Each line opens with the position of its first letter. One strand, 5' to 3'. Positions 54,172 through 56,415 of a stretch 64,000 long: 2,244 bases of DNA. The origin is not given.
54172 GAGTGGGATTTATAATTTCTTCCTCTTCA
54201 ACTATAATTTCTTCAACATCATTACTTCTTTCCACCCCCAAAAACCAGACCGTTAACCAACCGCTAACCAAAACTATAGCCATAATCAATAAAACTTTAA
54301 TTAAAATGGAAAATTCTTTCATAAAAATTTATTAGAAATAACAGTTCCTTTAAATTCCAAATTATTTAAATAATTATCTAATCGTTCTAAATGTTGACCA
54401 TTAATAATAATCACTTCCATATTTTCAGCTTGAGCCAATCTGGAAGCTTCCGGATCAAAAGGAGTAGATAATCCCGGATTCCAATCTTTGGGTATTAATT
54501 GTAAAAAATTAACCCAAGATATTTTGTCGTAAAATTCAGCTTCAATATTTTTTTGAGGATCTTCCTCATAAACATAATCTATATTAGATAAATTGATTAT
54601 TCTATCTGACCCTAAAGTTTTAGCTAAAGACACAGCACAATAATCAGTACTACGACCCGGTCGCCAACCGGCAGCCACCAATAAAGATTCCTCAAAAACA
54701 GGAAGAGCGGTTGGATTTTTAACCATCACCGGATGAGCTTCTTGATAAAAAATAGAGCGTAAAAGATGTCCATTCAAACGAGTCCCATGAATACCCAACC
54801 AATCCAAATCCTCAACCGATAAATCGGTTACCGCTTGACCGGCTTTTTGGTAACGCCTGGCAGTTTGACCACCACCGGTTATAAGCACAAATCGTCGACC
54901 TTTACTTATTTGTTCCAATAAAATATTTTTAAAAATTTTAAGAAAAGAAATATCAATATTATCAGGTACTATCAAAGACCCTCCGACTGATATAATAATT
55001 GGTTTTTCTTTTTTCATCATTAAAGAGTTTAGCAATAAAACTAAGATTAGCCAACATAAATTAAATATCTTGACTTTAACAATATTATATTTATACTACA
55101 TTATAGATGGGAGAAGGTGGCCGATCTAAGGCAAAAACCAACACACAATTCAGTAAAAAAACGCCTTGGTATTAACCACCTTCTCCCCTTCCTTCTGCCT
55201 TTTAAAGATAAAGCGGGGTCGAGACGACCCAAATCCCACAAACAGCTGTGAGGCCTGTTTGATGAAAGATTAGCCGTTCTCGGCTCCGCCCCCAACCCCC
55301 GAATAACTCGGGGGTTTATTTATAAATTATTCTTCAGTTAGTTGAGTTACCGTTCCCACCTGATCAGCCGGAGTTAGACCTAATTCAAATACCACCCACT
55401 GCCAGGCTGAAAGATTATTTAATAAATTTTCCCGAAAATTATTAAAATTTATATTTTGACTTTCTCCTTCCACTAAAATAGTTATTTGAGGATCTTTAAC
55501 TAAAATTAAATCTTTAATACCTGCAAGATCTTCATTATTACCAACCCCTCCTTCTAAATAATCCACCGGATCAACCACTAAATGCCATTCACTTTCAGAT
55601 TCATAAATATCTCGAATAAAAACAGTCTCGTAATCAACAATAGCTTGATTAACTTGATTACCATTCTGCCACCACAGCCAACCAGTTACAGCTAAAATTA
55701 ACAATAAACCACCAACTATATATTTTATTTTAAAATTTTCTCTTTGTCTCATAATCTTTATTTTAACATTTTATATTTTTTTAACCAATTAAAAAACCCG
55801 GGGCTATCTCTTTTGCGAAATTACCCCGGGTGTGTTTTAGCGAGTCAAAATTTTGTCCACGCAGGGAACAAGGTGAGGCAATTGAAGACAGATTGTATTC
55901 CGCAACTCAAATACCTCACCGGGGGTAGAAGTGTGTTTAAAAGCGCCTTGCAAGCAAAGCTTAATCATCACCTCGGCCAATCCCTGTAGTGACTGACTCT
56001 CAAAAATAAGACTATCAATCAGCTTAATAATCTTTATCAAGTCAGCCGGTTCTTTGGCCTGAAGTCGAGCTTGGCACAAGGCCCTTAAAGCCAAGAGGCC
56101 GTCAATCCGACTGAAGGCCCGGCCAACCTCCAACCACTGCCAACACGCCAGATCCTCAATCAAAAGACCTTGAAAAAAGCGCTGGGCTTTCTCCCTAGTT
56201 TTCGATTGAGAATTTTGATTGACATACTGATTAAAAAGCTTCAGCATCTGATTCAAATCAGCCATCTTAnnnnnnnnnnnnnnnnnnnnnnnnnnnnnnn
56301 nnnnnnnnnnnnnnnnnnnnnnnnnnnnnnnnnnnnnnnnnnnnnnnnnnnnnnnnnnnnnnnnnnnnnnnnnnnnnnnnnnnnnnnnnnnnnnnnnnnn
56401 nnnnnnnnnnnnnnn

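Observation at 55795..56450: Translationally coupled zinc-ribbon (58 aa) plus helical (142 aa) gene pair with strong SDs, GC-richer than host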

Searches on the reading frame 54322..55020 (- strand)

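Call 42: search_protein_families(library=pfam, proteins=[window:54322-55020:-], max_evalue=0.01)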
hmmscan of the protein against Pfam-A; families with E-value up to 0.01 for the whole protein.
window:54322-55020:- (233 aa): 1 family
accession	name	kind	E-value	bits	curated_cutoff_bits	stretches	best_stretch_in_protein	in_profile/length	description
PF00696.33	AA_kinase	-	1.2e-24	87.8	24.9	1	7-207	2-234/234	Amino acid kinase family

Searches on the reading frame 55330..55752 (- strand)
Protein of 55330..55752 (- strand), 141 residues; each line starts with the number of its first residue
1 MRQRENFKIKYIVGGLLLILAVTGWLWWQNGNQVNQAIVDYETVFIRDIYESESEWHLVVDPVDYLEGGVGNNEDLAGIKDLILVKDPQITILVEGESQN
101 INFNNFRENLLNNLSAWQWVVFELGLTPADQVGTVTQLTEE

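Call 6: search_protein_families(library=pfam, proteins=[window:55330-55752:-], max_evalue=1)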
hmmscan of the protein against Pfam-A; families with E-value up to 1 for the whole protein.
seq(141 aa): 1 family
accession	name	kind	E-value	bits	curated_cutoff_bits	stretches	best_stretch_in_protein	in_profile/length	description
PF06691.16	DUF1189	-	0.1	12.5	28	1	48-115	80-142/244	Protein of unknown function (DUF1189)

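Call 56: search_protein_families(library=padloc, proteins=[window:55330-55752:-], max_evalue=1)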
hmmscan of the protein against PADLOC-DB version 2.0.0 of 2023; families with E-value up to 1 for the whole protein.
window:55330-55752:- (141 aa): 0 families

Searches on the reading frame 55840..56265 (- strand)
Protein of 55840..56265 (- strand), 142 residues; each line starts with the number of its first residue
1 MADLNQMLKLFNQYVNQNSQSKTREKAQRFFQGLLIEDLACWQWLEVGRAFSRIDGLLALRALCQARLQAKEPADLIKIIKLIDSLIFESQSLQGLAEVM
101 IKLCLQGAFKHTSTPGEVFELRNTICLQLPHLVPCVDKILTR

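Call 6: search_protein_families(library=pfam, proteins=[window:55840-56265:-], max_evalue=1)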
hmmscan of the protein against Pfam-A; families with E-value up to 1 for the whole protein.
seq(142 aa): 1 family
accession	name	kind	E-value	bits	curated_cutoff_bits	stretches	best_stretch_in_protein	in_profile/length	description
PF13383.12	Methyltransf_22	-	0.18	11.8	22.4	1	5-49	23-67/252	Methyltransferase domain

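Call 7: search_protein_families(library=ncbifam, proteins=[window:55840-56265:-], max_evalue=1)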
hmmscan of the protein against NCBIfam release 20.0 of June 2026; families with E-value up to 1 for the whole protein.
seq(142 aa): 0 families

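Call 8: search_protein_families(library=phrogs, proteins=[window:55840-56265:-], max_evalue=1)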
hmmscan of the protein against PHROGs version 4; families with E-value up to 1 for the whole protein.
seq(142 aa): 0 families

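Call 10: find_homologous_proteins(query=window:55840-56265:-, max_evalue=0.01)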
Query seq(142 aa) (142 aa): 1 proteins with E <= 0.01 among 34 candidates.
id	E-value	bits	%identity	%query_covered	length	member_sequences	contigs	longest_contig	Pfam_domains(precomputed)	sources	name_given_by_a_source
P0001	2.0e-87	308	100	100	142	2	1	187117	-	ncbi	ncbi:MAG: hypothetical protein ACOCU8_00620 [Patescibacteria group bacterium]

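Call 13: find_encoding_contigs(protein=P0001, flank=10000, max_places=6)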
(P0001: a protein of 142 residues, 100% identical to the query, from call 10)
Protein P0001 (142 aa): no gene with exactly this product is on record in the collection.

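Call 20: search_solved_structures(query=window:55840-56265:-, max_evalue=10)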
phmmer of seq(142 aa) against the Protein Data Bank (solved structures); distinct sequences matched with E-value up to 10: 1.
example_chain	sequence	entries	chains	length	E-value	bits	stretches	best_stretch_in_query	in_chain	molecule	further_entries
6snl_A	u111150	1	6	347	0.26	14.6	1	47-121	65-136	amine transaminase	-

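Call 23: search_protein_representatives(protein=window:55840-56265:-)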
Query: 142 residues. Proteins with E-value up to 0.001 (for the whole library): 2; up to 1e-10: 2; up to 1e-30: 1. The best 2 are listed.
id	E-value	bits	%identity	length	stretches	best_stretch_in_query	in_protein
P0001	6.2e-88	307.9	100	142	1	1-142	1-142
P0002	8.6e-11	58.3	38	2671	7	98-127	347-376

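Call 25: predict_structure(protein=window:55840-56265:-)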
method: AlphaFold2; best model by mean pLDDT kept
length: 142 residues; sequences in the alignment: 1
mean_pLDDT: 65.9   pTM: 0.52
mean pLDDT of the five models: 65.9, 62.0, 58.0, 44.8, 42.8
residues with pLDDT >= 90: 0; 70-90: 61; 50-70: 75; < 50: 6
segments of 3 or more residues with pLDDT < 50: 19-22
pLDDT, mean of each block of 10 residues (from residue 1): 55 56 53 55 63 68 71 70 70 72 74 69 76 73 61
secondary structure, 60 per line:
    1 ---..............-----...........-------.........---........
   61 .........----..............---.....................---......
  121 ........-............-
elements in order: H4-17 H23-33 H41-49 H53-69 H74-87 H91-111 H115-128 H130-141
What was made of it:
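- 55837..56265 (-): 142-aa all-helical (TPR-like) ORF, including the stop codon. The AF2 model has 8 helices and pLDDT 66 (call 25).
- AF2 gives a compact 8-helix model at pLDDT 66 from a single sequence (call 25).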

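Call 32: fold_search(model_id=the predicted structure, library=pdb)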
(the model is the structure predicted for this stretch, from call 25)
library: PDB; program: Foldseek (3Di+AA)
matches with E <= 10: 557; with E <= 0.001: 0
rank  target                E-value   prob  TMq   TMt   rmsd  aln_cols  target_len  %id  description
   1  9gzg_A                1.4e-01  0.69  0.31  0.29   9.4       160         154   14  Crystal structure of CTPR4E4 mutant (released 2025-10-15)
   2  9k7u_A                3.3e-01  0.92  0.47  0.49   7.9       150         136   13  Crystal structure of designed zinc-induced heterodimer Heter-Zn2-HEHE-22 (released 2025-10-29)
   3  4yvo                  3.5e-01  0.84  0.41  0.47   8.2       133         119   11  Crystal Structure of the TPR Domain of Arabidopsis FLU (FLU-TPR) (released 2015-06-10)
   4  8vx7_A                4.5e-01  0.72  0.42  0.39   8.0       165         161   14  Computationally designed tunable C2 symmetric tandem repeat homodimer, bound to cyclic peptide (released 2025-02-05)
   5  5k7v_A                4.5e-01  0.25  0.28  0.18  13.4       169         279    9  Computational Design of Self-Assembling Cyclic Protein Homooligomers (released 2017-04-12)
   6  5che_E                4.7e-01  0.80  0.42  0.48   8.2       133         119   12  Crystal structure of Arabidopsis glutamyl-tRNA reductase in complex with its regulatory proteins (released 2016-02-03)
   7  9nkg_W                5.2e-01  0.80  0.40  0.15   9.9       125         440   16  Structure of substrate engaged MIDN-bound human 26S proteasome, EB-MIDN (Composite map) (released 2025-05-07)
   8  7wzb_B                5.2e-01  0.54  0.34  0.22   9.2       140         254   13  lipopolysaccharide assembly protein LapB (open) (released 2023-03-01)
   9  9qhb                  5.2e-01  0.35  0.29  0.18   9.5       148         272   14  Crystal structure of 16-repeat CTPR protein with eliminated coordination sites (released 2025-10-22)
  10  7obi_A                5.5e-01  0.38  0.31  0.32   9.2       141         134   13  Consensus tetratricopeptide repeat protein type RV4 (released 2022-02-23)
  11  8usb_W                5.7e-01  0.84  0.41  0.16   9.9       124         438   14  Non-substrate-engaged human 26S proteasome with Nub1/FAT10 bound to Rpn1 (released 2024-11-06)
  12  6iqu_A                6.0e-01  0.30  0.30  0.20  12.2       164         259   11  Crystal structure of Prc with PDZ domain deletion in complex with NlpI (released 2019-07-24)
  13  9k84_A                6.7e-01  0.60  0.47  0.36   6.9       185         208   13  Cryo-EM structure of designed zinc-induced filament Fiber-n6-Zn1-HEHE-44 (released 2025-10-29)
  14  6vfj_B                6.7e-01  0.57  0.36  0.41   7.6       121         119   11  De novo designed icosahedral nanoparticle I53_dn5 (released 2020-08-12)
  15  1qz2_A                7.4e-01  0.23  0.29  0.19  11.4       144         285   15  Crystal Structure of FKBP52 C-terminal Domain complex with the C-terminal peptide MEEVD of Hsp90 (released 2004-06-22)
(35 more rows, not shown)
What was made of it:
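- On TPR / helical-repeat proteins: Foldseek top hits are TPR or designed repeat proteins, but the best E is 0.14, TM is 0.5 or less, and the model has pLDDT 66 (calls 25, 32).
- Closest known: TPR plus rubredoxin/zinc-ribbon combinations. Same: LapB appears among the non-significant Foldseek hits of the helical protein (call 32, ranks 8 and 37), and rubredoxin among the weak Pfam hits of the ZR (call 6).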

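Call 47: search_dna_similar(query=window:55840-56265:-, collection=phages, mode=protein, max_evalue=10, max_rows=15)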
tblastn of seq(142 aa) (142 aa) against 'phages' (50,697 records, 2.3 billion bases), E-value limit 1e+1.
No match.

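Call 56: search_protein_families(library=padloc, proteins=[window:55840-56265:-], max_evalue=1)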
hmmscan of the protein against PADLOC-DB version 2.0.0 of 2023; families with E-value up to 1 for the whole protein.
seq(142 aa): 0 families
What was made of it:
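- On Type II toxin-antitoxin module: Pfam, NCBIfam and PADLOC all returned nothing (calls 6, 7, 56).
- Closest known: Type II toxin-antitoxin operons. Different: No match to any toxin, antitoxin or defence profile (calls 6, 7, 56).
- No match to any toxin, antitoxin or defence model (calls 6, 7, 56). No PHROG or PADLOC hit (calls 8, 56).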

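Call 61: fold_search(model_id=the predicted structure, library=viral)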
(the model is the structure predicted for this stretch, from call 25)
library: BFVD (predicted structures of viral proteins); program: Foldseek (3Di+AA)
matches with E <= 10: 280; with E <= 0.001: 0
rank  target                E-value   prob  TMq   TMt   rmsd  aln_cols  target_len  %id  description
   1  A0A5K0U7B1            3.1e-01  0.44  0.33  0.16  12.3       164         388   13  Uncharacterized protein [Yasminevirus sp. GU-2018]
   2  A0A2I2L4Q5            3.2e-01  0.35  0.29  0.21  10.2       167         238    8  Uncharacterized protein [Orpheovirus IHUMI-LCC2]
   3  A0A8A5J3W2            4.6e-01  0.80  0.46  0.39   8.3       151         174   10  (no name in the UniProt tables at hand)
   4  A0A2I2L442            6.5e-01  0.25  0.32  0.32   9.6       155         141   14  Tetratricopeptide repeat protein [Orpheovirus IHUMI-LCC2]
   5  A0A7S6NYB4            6.8e-01  0.14  0.22  0.22  12.5       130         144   12  Uncharacterized protein [Bathycoccus sp. RCC716 virus 2]
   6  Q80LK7                7.2e-01  0.44  0.37  0.18  14.0       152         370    9  Uncharacterized protein [Adoxophyes honmai nucleopolyhedrovirus]
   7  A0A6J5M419            7.2e-01  0.23  0.29  0.26   9.7       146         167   11  Uncharacterized protein [uncultured Caudovirales phage]
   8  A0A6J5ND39            7.2e-01  0.13  0.21  0.06  13.5       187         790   10  Glycosyltransferase, DXD sugar-binding motif [uncultured Caudovirales phage]
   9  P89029                9.2e-01  0.33  0.38  0.25  12.4       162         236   14  OPEP-2 protein [Orgyia pseudotsugata multicapsid polyhedrosis virus]
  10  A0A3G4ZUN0            9.2e-01  0.16  0.30  0.17  13.6       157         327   11  Uncharacterized protein [Edafosvirus sp.]
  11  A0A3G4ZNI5            1.0e+00  0.33  0.38  0.37  14.2       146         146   10  Uncharacterized protein [Terrestrivirus sp.]
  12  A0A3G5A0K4            1.0e+00  0.16  0.28  0.17   9.6       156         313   12  Uncharacterized protein [Harvfovirus sp.]
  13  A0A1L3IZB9            1.1e+00  0.33  0.39  0.34  10.9       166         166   12  (no name in the UniProt tables at hand)
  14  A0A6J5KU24            1.1e+00  0.23  0.31  0.14  10.5       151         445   15  Uncharacterized protein [uncultured Caudovirales phage]
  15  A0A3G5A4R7            1.1e+00  0.25  0.35  0.12  10.3       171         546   10  Uncharacterized protein [Homavirus sp.]
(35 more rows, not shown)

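Call 65: find_related_loci(query=window:55840-56265:-, collection=viral_contigs, flank=5000)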
Query seq(142 aa) (142 aa) in viral_contigs; peptide patterns used: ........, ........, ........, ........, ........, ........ (x = any residue, [..] = any of these).
23 stretches matched a pattern, but none encodes a relative of the query by tblastn (E <= 1e-3).

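Call 71: search_dna_similar(query=window:55840-56265:-, collection=plasmids, mode=protein, max_evalue=1, max_rows=8)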
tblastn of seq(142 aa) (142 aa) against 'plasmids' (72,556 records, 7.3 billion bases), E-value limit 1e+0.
No match.
